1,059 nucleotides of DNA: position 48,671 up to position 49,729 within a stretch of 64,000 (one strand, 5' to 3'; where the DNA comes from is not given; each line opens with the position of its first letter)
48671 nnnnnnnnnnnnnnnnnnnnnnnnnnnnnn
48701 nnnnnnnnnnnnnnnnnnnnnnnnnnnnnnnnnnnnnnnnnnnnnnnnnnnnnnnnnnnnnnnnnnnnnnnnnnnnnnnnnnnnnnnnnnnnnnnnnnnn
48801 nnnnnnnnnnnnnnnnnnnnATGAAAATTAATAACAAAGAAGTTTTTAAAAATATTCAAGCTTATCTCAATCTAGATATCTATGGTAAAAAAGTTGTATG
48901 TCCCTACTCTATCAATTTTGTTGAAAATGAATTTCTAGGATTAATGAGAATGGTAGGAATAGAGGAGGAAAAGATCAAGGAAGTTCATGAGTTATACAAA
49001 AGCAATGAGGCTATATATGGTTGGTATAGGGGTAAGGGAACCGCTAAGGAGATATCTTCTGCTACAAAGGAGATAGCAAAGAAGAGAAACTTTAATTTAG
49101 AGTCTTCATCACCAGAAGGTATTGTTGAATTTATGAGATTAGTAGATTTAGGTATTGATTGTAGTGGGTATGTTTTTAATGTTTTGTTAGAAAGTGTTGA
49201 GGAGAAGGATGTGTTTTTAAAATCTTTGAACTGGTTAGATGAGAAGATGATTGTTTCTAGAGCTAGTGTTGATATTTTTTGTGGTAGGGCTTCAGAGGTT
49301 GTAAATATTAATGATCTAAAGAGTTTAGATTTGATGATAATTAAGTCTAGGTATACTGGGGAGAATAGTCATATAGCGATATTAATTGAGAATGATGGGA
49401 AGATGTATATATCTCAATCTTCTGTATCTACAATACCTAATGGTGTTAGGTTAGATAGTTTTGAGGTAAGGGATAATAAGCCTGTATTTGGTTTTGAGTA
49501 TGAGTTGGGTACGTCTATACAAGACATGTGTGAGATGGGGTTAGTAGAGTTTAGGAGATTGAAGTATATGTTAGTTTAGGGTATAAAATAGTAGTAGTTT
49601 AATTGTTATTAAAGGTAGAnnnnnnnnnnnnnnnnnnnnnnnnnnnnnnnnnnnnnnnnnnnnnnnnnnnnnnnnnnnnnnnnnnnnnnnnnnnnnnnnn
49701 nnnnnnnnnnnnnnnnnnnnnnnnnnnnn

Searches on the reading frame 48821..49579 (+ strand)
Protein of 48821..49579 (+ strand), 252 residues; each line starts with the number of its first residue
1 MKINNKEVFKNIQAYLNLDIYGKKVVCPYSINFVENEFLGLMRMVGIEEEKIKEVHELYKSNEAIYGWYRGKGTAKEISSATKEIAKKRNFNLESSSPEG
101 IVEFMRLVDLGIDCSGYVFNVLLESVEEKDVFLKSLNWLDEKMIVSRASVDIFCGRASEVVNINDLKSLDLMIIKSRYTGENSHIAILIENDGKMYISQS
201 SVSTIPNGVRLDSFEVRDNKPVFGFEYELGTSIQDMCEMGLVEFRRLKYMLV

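Call 3: search_protein_families(library=pfam, proteins=[window:48821-49579:+], max_evalue=0.1)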
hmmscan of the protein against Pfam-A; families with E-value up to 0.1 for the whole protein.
window:48821-49579:+ (252 aa): 1 family
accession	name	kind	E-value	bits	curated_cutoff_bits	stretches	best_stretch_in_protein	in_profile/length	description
PF00877.26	NLPC_P60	-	0.019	15.3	23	1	111-200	13-81/105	NlpC/P60 family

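Call 4: search_protein_families(library=ncbifam, proteins=[window:48821-49579:+], max_evalue=0.1)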
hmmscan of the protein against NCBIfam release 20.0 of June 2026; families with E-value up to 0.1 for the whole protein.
window:48821-49579:+ (252 aa): 0 families

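Call 5: find_homologous_proteins(query=window:48821-49576:+)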
Query window:48821-49576:+ (252 aa): 22 proteins with E <= 0.001 among 372 candidates.
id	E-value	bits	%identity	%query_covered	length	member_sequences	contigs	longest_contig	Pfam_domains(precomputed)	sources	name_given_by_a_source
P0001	1.2e-88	315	57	98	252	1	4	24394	-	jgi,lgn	jgi:hypothetical protein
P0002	2.9e-79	284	53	98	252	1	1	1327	-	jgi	jgi:hypothetical protein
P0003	1.2e-70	256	49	98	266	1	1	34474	-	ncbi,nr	ncbi:MAG: hypothetical protein PHE21_00420 [Candidatus Dojkabacteria bacterium]|nr:hypothetical prot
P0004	3.8e-68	248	49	97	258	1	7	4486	-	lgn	-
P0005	4.8e-68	247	45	98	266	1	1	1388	-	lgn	-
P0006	1.3e-67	246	47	98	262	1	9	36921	-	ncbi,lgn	-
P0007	1.5e-67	246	48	96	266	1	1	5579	-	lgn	-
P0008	1.6e-67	246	49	96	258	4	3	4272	-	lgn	-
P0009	2.3e-67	245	100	46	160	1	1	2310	-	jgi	-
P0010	2.5e-65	238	47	98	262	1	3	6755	-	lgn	-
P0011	2.8e-64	235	49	97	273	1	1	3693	-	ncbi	-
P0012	4.4e-64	234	48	97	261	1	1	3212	-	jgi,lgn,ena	-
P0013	6.7e-64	234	47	97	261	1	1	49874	-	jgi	jgi:hypothetical protein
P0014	9.0e-63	230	48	98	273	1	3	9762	-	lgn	-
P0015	3.1e-62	228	43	98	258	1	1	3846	-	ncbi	-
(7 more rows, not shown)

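Call 7: find_encoding_contigs(protein=P0001, flank=5000, max_places=3)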
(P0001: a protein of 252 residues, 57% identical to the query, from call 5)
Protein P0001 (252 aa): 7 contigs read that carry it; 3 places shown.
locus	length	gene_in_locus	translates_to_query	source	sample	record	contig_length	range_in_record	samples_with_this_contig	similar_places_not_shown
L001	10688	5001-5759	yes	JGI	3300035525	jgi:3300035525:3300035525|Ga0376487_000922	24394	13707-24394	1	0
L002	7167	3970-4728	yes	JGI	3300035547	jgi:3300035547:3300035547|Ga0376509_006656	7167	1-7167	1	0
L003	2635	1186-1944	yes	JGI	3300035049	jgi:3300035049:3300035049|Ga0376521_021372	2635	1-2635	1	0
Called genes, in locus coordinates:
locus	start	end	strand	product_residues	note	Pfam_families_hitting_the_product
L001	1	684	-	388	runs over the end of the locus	PF02511:Thy1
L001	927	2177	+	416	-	PF03952:Enolase_N, PF00113:Enolase_C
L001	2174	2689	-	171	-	-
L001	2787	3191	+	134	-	-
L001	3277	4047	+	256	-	PF00149:Metallophos, PF12850:Metallophos_2 (weak)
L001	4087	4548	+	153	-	PF18931:DUF5680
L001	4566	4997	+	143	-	PF00692:dUTPase, PF22769:DCD (weak)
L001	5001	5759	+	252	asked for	-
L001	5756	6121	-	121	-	PF08761:dUTPase_2 (weak)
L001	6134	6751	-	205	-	PF06821:Ser_hydrolase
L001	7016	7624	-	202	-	PF03167:UDG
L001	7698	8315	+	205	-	-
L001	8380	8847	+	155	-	-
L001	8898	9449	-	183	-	PF01725:Ham1p_like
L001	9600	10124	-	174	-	-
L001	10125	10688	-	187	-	?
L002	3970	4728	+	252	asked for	-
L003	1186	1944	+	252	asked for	-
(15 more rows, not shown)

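Call 8: find_encoding_contigs(protein=P0003, flank=5000, max_places=2)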
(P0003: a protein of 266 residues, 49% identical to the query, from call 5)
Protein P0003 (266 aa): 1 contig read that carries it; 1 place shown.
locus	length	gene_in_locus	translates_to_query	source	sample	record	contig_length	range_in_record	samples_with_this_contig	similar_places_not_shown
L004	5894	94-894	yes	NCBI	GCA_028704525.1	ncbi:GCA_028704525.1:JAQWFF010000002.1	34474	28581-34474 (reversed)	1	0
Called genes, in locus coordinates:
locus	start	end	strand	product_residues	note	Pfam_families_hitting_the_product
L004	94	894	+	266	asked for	-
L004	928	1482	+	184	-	PF01966:HD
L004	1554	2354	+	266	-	PF04055:Radical_SAM, PF13353:Fer4_12 (weak)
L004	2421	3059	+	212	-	PF03167:UDG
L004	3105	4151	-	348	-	PF03167:UDG, PF24585:YunG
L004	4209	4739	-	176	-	-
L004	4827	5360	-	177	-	PF01936:NYN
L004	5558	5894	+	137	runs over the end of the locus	-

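Call 9: find_encoding_contigs(protein=P0006, flank=5000, max_places=2)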
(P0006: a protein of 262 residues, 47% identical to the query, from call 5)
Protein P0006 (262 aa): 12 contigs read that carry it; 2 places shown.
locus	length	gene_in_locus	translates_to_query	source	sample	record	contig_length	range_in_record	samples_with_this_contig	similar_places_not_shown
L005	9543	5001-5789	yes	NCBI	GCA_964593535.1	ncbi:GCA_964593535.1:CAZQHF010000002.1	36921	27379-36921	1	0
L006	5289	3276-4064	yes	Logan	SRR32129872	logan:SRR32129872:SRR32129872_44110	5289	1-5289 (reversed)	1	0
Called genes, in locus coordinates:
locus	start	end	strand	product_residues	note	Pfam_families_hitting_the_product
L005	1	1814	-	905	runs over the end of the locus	PF05673:DUF815 (faint), PF12775:AAA_7 (faint), PF00004:AAA, PF17871:AAA_lid_9, PF00004:AAA (weak), PF07724:AAA_2, PF07728:AAA_5 (weak), PF10431:ClpB_D2-small, +3 more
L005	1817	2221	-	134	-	-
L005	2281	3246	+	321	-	PF01207:Dus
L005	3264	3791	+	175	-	-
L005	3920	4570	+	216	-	PF02245:Pur_DNA_glyco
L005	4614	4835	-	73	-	-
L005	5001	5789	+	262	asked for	-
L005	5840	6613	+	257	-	PF13489:Methyltransf_23, PF13649:Methyltransf_25, PF13847:Methyltransf_31, PF08241:Methyltransf_11, PF08242:Methyltransf_12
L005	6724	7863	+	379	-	PF03572:Peptidase_S41 (faint)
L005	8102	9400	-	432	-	PF04055:Radical_SAM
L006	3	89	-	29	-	?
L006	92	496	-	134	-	-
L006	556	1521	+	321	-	PF01207:Dus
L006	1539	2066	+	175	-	-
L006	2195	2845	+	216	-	PF02245:Pur_DNA_glyco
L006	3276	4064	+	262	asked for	-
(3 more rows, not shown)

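Call 10: find_encoding_contigs(protein=P0013, flank=5000, max_places=2)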
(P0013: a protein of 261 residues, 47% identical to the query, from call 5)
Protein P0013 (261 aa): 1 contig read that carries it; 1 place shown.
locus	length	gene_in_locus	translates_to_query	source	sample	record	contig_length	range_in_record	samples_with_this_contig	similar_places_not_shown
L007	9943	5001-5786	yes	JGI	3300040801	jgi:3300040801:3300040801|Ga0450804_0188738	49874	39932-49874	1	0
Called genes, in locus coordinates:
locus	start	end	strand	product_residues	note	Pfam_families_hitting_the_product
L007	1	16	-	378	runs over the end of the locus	-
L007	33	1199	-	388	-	PF02511:Thy1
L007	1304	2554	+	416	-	PF03952:Enolase_N, PF00113:Enolase_C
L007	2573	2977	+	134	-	PF12158:DUF3592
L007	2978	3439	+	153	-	PF18931:DUF5680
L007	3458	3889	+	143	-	PF00692:dUTPase, PF22769:DCD (weak)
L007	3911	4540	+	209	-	-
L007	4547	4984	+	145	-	PF00293:NUDIX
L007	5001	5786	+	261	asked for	-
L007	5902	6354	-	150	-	-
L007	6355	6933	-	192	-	PF00574:CLP_protease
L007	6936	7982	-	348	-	PF05697:Trigger_N, PF05698:Trigger_C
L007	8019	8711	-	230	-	PF04203:Sortase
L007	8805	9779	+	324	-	PF09136:Glucodextran_B, PF19077:Big_13, PF17936:Big_6 (weak)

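Call 14: find_encoding_contigs(protein=P0009, flank=5000, max_places=3)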
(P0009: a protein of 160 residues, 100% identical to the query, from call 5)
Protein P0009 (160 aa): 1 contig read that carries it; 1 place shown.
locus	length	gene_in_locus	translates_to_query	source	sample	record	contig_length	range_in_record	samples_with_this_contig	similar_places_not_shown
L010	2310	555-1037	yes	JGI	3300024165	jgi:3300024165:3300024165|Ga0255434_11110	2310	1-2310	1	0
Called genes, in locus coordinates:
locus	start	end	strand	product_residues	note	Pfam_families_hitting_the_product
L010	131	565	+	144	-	PF02661:Fic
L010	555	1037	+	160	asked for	-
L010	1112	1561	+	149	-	-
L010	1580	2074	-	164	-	-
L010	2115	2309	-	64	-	?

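Call 21: find_related_loci(query=A1, collection=genome_contigs, flank=6000)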
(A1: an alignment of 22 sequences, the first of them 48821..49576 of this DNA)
Query A1 (252 aa) in genome_contigs; peptide patterns used: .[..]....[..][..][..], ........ (x = any residue, [..] = any of these).
599 stretches matched a pattern (row limit reached: there are more); 34 encode a relative of the query (tblastn E <= 1e-3); 34 distinct loci.
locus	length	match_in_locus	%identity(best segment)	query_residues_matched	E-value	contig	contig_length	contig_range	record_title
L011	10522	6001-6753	47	5-251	3e-65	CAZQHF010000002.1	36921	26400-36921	MAG TPA_asm: uncultured Candidatus Saccharibacteria bacterium isolate binchicken_co27_102 genome assembly, contig: NODE_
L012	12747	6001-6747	42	5-250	2e-59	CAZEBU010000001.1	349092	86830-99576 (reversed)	MAG TPA_asm: uncultured Candidatus Saccharibacteria bacterium isolate SRP128015_co2_294 genome assembly, contig: NODE_1_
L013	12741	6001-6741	36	8-250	3e-48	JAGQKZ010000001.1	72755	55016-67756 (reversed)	MAG: candidate division WWE3 bacterium isolate HKST-UBA03 NODE_1_length_72755_cov_4.081593, whole genome shotgun sequenc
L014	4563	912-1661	32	5-248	1e-41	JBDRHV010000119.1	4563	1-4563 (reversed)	MAG: bacterium isolate MEGAHIT-group-1.550 k141_5968433, whole genome shotgun sequence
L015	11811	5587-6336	32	5-248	6e-41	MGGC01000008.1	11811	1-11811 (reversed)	MAG: Candidatus Woesebacteria bacterium RIFCSPHIGHO2_01_FULL_38_10 rifcsphigho2_01_scaffold_15403, whole genome shotgun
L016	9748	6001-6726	31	5-247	1e-39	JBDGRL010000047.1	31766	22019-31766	MAG: Candidatus Magasanikbacteria bacterium isolate DAL-Ass_45_85C1R DAL-Ass_45_85C1R_47, whole genome shotgun sequence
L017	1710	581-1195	32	5-216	5e-32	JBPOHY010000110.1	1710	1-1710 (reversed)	MAG: candidate division WWE3 bacterium isolate MAG_425 c_000000405732, whole genome shotgun sequence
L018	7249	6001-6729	34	12-250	2e-42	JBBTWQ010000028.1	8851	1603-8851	MAG: Patescibacteria group bacterium isolate H41-bin014_1 H41_bin014_1_000000000028, whole genome shotgun sequence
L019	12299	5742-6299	30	15-203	3e-14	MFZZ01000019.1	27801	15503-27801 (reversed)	MAG: Candidatus Roizmanbacteria bacterium RIFCSPHIGHO2_12_FULL_38_13 rifcsphigho2_12_scaffold_2089, whole genome shotgun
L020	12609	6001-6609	27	15-218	3e-12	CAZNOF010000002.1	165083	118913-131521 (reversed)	MAG TPA_asm: uncultured Pseudomonadales bacterium isolate SRP170004_co1_5 genome assembly, contig: NODE_85_length_165083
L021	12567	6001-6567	29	15-203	8e-12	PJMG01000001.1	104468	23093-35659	MAG: Candidatus Levyibacteriota bacterium isolate Amazon_FNV_2010_10_8_1 contig_75_24915881length104468multi3, whole gen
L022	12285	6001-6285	31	2-122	4e-11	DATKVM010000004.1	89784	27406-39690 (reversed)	MAG TPA_asm: Patescibacteria group bacterium isolate SMAG_U14133 k141_602992, whole genome shotgun sequence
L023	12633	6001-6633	27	15-228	5e-11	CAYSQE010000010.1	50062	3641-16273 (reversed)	MAG TPA_asm: uncultured Gammaproteobacteria bacterium isolate SRP269290_co1_355 genome assembly, contig: NODE_675_length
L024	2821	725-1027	33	4-129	6e-11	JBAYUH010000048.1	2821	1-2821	MAG: Candidatus Magasanikiibacteriota bacterium isolate SO_2016_LW3_30 scaffold73682_LW162_2016, whole genome shotgun se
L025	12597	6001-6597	26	13-236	3e-10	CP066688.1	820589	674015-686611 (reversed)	MAG: Candidatus Daviesbacteria bacterium isolate NC_groundwater_497_Ag_S-0.1um_39_22 chromosome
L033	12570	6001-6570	26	6-218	1e-7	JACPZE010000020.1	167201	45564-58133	MAG: Candidatus Gottesmanbacteria bacterium isolate NC_groundwater_881_Pr1_S2p5_36_20 Montesol18_S2p5_coassembly_scaffol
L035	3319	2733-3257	24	5-190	5e-7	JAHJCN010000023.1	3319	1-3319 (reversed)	MAG: Patescibacteria group bacterium isolate Modern_marine.mb.308 Modern_marine.mb.308_k141_517472, whole genome shotgun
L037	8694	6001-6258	28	12-122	8e-7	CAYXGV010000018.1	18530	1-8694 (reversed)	MAG TPA_asm: uncultured Gammaproteobacteria bacterium isolate SRP178699_co1_205 genome assembly, contig: NODE_3672_lengt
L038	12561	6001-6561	22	12-222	8e-7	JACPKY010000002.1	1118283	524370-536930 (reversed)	MAG: Candidatus Gottesmanbacteria bacterium isolate NC_groundwater_507_Ag_S-0.1um_40_14 S35_SO-1_scaffold_146377, whole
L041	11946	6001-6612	23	69-248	6e-6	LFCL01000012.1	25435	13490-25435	MAG: Parcubacteria bacterium C7867-002 C7867_00204, whole genome shotgun sequence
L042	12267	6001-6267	25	10-121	2e-5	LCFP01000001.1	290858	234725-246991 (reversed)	MAG: Candidatus Gottesmanbacteria bacterium GW2011_GWA2_43_14 UV73_C0001, whole genome shotgun sequence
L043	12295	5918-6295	31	92-218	3e-5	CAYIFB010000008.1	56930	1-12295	MAG TPA_asm: uncultured Gammaproteobacteria bacterium isolate ERP119705_co19_135 genome assembly, contig: NODE_284_lengt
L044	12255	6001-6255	27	12-122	5e-5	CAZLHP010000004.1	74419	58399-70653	MAG TPA_asm: uncultured Candidatus Saccharibacteria bacterium isolate SRP286056_co1_109 genome assembly, contig: NODE_29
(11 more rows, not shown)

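Call 24: predict_structure(alignment_id=A1)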
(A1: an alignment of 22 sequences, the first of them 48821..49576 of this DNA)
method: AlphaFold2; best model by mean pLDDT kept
length: 252 residues; sequences in the alignment: 22
mean_pLDDT: 87.9   pTM: 0.86
mean pLDDT of the five models: 87.9, 87.0, 87.0, 86.8, 86.6
residues with pLDDT >= 90: 155; 70-90: 69; 50-70: 27; < 50: 1
segments of 3 or more residues with pLDDT < 50: none
pLDDT, mean of each block of 10 residues (from residue 1): 89 97 95 77 93 83 61 85 89 95 90 93 91 84 61 94 96 92 95 96 86 94 80 89 95 76
secondary structure, 60 per line:
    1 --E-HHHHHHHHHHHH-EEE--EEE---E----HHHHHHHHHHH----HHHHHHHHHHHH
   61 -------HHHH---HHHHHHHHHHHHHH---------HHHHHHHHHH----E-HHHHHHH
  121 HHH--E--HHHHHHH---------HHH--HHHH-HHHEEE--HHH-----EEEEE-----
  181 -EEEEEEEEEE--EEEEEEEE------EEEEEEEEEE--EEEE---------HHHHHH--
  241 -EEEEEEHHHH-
elements in order: H5-16 E18-20 E23-25 H34-44 H49-60 H68-71 H75-88 H98-107 H114-123 H129-135 H150-153 E158-160 E171-175 E182-191 E194-201 E208-217 E220-223 H233-238 E242-247 H248-251
